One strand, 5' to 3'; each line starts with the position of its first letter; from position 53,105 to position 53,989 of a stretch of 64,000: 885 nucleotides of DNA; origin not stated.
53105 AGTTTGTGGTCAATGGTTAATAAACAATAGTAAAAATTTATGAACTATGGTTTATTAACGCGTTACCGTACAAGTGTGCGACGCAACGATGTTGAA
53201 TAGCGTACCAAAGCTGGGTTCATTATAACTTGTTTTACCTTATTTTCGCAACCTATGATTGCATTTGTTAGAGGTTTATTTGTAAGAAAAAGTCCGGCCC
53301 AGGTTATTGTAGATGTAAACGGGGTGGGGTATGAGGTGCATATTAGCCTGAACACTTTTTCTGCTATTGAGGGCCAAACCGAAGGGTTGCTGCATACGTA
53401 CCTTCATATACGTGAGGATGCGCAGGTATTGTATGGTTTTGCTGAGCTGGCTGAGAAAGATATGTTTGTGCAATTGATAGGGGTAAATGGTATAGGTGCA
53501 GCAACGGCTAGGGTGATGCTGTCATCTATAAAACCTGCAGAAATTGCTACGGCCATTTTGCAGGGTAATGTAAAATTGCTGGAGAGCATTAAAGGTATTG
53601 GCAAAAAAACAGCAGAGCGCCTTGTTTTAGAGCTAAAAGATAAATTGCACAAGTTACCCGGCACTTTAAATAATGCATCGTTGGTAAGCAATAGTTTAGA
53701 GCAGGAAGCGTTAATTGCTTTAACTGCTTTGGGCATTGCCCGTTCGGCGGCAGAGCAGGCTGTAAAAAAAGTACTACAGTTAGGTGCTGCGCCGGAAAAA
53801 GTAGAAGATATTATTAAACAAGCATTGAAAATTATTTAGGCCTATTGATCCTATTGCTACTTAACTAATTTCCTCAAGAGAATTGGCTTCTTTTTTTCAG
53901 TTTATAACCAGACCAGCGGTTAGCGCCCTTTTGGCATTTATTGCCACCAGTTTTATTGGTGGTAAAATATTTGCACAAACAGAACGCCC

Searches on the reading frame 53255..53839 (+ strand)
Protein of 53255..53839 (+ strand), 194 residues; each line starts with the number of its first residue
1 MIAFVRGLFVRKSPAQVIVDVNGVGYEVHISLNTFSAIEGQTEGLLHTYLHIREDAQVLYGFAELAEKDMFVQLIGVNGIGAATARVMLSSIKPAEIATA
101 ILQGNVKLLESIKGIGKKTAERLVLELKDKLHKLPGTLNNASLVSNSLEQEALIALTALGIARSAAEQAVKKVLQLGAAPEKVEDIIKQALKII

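Call 53: find_encoding_contigs(protein=window:53255-53839:+, flank=10000, max_places=3)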
Protein window:53255-53839:+ (194 aa): 15 contigs read that carry it; 3 places shown.
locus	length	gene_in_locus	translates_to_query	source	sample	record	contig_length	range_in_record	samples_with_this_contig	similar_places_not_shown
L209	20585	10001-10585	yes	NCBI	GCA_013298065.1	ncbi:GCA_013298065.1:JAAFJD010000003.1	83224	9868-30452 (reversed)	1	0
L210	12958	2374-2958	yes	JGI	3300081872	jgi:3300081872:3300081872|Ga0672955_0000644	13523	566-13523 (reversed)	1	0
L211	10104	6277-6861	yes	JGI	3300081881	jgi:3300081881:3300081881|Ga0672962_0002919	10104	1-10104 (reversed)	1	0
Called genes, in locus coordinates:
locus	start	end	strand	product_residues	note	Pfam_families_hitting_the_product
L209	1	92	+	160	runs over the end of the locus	PF01242:PTPS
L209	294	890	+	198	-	PF01227:GTP_cyclohydroI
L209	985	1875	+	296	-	PF00698:Acyl_transf_1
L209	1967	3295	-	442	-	PF01261:AP_endonuc_2 (faint), PF27526:XylA2_C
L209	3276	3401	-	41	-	-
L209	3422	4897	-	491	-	PF00370:FGGY_N, PF02782:FGGY_C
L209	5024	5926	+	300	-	PF00190:Cupin_1 (weak), PF02311:AraC_binding (weak), PF12833:HTH_18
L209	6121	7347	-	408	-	PF01053:Cys_Met_Meta_PP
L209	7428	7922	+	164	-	PF05163:DinB, PF12867:DinB_2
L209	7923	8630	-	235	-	-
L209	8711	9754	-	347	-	PF00108:Thiolase_N, PF08545:ACP_syn_III, PF08541:ACP_syn_III_C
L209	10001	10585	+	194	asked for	PF01330:RuvA_N, PF00633:HHH (faint), PF14520:HHH_5, PF07499:RuvA_C (weak)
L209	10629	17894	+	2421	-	PF14349:SprA_N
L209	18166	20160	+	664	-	PF07969:Amidohydro_3 (faint), PF01979:Amidohydro_1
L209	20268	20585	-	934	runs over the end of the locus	PF05170:AsmA, PF05359:DUF748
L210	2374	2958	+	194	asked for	PF01330:RuvA_N, PF00633:HHH (faint), PF14520:HHH_5, PF07499:RuvA_C (weak)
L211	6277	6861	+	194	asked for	PF01330:RuvA_N, PF00633:HHH (faint), PF14520:HHH_5, PF07499:RuvA_C (weak)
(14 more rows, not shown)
